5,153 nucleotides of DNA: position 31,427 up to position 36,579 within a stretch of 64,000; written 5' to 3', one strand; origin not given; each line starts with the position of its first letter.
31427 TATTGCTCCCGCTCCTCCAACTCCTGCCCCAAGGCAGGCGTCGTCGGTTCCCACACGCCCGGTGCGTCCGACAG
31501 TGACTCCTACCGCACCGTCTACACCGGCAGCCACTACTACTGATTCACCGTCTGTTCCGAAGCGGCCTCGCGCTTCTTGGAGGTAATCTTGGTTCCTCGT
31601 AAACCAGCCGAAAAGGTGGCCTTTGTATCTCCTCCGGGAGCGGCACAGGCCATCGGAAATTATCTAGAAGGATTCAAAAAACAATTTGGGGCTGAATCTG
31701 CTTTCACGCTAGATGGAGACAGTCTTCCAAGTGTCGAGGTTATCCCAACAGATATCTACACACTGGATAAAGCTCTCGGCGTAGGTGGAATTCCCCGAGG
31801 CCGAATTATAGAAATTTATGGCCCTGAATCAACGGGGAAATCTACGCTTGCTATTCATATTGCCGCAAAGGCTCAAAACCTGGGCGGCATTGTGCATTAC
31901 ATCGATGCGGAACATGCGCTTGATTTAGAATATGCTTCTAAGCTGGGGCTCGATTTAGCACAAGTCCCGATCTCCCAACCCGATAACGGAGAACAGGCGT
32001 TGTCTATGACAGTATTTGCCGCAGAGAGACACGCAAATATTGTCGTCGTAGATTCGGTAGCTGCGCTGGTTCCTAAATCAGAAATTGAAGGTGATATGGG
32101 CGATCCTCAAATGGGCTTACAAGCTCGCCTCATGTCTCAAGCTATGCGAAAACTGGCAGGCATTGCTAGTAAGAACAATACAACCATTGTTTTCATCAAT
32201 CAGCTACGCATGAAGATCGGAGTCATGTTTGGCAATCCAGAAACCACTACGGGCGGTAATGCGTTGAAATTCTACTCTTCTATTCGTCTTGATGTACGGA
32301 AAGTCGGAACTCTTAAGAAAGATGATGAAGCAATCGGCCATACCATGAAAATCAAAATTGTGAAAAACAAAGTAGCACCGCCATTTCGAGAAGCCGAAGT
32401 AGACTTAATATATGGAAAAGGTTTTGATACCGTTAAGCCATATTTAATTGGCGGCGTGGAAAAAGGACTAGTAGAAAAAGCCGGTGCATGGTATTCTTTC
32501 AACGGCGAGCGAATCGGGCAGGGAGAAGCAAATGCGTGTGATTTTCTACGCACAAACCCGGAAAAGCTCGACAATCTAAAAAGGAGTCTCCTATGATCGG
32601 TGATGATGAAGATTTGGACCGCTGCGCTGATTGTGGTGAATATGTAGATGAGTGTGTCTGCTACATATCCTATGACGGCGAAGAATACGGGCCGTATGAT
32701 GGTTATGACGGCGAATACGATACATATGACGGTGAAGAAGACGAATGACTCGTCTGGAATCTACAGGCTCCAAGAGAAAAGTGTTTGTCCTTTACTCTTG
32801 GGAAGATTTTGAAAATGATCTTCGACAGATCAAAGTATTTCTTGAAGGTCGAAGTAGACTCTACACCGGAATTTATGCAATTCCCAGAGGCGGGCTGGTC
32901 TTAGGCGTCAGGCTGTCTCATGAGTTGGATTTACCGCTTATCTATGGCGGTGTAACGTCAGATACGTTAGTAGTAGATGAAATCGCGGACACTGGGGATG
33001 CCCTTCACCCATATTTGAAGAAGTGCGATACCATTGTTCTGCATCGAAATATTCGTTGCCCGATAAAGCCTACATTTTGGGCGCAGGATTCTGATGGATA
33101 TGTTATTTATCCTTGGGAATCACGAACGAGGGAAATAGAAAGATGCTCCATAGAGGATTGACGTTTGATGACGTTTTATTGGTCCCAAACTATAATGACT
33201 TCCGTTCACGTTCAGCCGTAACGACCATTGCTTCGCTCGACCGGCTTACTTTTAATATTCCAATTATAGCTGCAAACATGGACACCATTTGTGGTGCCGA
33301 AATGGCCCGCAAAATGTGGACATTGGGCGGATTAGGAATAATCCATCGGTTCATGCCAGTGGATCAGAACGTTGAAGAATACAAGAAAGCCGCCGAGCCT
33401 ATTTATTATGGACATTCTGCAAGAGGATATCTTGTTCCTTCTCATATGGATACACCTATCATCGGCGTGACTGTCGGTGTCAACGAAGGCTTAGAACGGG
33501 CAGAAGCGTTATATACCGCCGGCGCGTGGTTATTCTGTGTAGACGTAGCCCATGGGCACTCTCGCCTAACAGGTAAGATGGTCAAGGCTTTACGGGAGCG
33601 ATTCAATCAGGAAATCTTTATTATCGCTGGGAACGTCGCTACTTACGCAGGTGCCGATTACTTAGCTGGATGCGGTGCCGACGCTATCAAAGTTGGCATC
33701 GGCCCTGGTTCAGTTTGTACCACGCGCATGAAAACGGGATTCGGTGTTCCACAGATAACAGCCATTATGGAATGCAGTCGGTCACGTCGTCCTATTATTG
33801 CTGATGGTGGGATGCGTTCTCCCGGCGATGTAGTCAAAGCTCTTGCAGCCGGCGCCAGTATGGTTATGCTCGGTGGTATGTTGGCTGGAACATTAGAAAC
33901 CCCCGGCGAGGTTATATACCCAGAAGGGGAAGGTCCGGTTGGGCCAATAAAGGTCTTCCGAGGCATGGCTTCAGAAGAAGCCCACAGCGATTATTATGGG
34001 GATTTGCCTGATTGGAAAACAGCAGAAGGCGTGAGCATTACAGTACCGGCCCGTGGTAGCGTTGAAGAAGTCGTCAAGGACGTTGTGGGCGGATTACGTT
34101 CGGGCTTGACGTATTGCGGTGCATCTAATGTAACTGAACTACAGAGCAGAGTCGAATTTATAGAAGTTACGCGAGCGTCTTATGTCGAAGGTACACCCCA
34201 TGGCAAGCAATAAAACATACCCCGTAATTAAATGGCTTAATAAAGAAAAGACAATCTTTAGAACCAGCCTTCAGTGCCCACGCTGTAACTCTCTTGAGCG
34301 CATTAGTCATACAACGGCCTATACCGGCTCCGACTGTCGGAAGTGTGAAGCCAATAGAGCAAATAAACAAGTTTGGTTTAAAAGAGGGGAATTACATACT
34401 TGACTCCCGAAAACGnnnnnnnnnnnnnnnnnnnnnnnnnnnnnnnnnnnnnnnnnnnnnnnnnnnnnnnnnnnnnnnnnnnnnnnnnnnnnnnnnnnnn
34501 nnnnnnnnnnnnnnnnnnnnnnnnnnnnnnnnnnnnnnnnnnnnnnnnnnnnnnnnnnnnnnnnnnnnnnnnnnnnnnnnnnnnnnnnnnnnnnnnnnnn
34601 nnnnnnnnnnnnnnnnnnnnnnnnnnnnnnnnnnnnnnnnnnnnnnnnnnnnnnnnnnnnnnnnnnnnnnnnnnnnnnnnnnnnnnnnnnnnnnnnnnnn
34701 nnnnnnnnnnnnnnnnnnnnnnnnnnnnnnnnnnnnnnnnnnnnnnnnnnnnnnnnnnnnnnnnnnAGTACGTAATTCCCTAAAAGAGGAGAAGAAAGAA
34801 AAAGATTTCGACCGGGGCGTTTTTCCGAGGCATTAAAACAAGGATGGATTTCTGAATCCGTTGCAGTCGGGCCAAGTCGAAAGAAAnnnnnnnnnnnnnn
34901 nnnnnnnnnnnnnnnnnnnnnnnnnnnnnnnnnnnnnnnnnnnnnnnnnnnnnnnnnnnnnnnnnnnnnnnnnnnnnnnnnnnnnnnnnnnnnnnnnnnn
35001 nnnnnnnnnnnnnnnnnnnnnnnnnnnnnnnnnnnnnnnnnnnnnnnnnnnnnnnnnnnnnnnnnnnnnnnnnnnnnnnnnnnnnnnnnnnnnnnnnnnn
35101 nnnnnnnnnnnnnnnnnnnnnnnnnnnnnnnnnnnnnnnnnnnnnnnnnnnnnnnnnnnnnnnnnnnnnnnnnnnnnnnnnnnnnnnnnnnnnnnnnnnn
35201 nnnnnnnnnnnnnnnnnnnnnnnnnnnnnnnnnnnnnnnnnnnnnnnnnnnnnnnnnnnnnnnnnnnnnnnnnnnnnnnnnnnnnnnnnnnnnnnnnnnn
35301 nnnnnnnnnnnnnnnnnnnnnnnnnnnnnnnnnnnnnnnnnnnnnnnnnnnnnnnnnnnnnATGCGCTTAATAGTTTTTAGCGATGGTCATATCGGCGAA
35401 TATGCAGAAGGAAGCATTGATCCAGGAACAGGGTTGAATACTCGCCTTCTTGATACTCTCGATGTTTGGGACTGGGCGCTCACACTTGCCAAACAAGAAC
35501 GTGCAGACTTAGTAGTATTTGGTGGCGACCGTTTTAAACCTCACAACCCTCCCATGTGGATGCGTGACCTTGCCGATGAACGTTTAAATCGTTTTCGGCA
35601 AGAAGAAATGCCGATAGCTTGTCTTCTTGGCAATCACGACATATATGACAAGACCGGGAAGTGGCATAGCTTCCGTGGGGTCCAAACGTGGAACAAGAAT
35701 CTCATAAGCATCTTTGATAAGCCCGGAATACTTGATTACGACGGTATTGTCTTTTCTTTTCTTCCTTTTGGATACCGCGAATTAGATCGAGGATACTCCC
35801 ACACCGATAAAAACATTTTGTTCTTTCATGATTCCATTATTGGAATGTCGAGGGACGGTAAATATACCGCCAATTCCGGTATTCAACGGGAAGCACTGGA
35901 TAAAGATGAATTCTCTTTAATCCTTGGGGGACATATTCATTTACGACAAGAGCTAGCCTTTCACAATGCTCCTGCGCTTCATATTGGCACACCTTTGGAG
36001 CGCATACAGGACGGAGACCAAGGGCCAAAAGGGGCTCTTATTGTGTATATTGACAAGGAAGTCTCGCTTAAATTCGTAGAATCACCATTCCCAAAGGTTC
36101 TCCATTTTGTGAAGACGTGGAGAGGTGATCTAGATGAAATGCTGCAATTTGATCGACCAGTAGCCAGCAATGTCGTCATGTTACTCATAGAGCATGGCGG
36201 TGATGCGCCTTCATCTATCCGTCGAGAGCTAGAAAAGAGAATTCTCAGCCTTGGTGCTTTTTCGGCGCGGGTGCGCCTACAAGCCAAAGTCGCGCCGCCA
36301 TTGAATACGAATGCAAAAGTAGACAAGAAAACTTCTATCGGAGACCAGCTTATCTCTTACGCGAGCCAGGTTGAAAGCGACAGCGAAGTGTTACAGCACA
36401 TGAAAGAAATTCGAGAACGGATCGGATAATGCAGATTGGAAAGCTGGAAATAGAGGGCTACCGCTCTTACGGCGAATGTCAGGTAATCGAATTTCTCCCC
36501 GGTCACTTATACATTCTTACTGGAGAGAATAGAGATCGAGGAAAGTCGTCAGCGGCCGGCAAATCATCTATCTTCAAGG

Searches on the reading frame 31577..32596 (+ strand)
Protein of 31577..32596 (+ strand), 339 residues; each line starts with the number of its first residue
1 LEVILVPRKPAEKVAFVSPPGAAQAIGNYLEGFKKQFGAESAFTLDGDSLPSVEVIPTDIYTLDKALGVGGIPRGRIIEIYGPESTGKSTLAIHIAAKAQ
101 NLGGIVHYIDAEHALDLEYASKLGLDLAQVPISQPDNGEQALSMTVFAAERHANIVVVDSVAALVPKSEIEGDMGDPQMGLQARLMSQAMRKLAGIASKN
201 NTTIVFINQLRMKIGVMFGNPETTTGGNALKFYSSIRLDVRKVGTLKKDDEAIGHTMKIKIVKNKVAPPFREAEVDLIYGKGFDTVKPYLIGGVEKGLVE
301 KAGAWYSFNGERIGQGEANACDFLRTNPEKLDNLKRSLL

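Call 11: search_protein_families(library=pfam, proteins=[window:31577-32596:+], max_evalue=0.001)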
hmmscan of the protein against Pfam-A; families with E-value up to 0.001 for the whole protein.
window:31577-32596:+ (339 aa): 8 families
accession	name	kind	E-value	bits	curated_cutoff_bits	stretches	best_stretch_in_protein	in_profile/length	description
PF00154.27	RecA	-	6.6e-113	376.9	27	1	25-283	2-261/262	recA bacterial DNA recombination protein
PF21096.2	RecA_C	-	2.8e-15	56.6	27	1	293-336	7-50/57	RecA C-terminal domain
PF08423.17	Rad51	-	1.8e-10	41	22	1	56-243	8-212/244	Rad51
PF06745.19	ATPase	-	3.1e-08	33.7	26.6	1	56-129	1-76/231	KaiC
PF01637.24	ATPase_2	-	0.00011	22.6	33.2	1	76-123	21-68/225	ATPase domain predominantly from Archaea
PF13481.12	AAA_25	-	0.00021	21.4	27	0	70-99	28-57/195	AAA domain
PF13191.12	AAA_16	-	0.0004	21.4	32.6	1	60-208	9-139/167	AAA ATPase domain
PF02283.22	CobU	-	0.00061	19.8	27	1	80-208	3-122/168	Cobinamide kinase / cobinamide phosphate guanyltransferase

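Call 12: search_protein_families(library=phrogs, proteins=[window:31577-32596:+], max_evalue=0.00001)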
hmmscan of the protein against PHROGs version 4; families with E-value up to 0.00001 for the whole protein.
window:31577-32596:+ (339 aa): 5 families
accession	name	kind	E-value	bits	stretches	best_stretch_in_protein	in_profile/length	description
phrog_97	-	other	1.5e-83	282.7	2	44-261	37-269/506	UvsX-like recombinase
phrog_8337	-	DNA, RNA and nucleotide metabolism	2.5e-34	119.9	1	48-266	42-267/273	DNA repair protein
phrog_9666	-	unknown function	1.1e-23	84.4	1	157-299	569-725/779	-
phrog_19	-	DNA, RNA and nucleotide metabolism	4.5e-09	36.7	1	54-112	333-390/621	DnaB-like replicative helicase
phrog_239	-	DNA, RNA and nucleotide metabolism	2.7e-06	27.6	0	53-136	336-419/801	DNA primase/helicase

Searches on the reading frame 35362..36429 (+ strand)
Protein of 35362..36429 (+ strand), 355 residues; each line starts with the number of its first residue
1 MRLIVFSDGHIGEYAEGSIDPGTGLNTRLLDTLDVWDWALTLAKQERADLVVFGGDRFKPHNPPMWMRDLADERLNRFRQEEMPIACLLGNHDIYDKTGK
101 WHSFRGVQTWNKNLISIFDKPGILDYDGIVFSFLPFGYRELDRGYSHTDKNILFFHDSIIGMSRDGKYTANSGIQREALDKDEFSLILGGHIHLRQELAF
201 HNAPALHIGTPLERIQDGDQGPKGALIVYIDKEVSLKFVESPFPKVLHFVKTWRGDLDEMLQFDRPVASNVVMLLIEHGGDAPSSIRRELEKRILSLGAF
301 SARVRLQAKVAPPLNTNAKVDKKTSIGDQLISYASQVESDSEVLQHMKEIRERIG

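Call 11: search_protein_families(library=pfam, proteins=[window:35362-36429:+], max_evalue=0.001)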
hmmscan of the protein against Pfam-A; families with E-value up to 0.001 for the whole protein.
window:35362-36429:+ (355 aa): 1 family
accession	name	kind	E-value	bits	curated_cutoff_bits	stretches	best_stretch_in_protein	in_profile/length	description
PF00149.33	Metallophos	-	5.8e-12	46.9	21.5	1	1-193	1-189/191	Calcineurin-like phosphoesterase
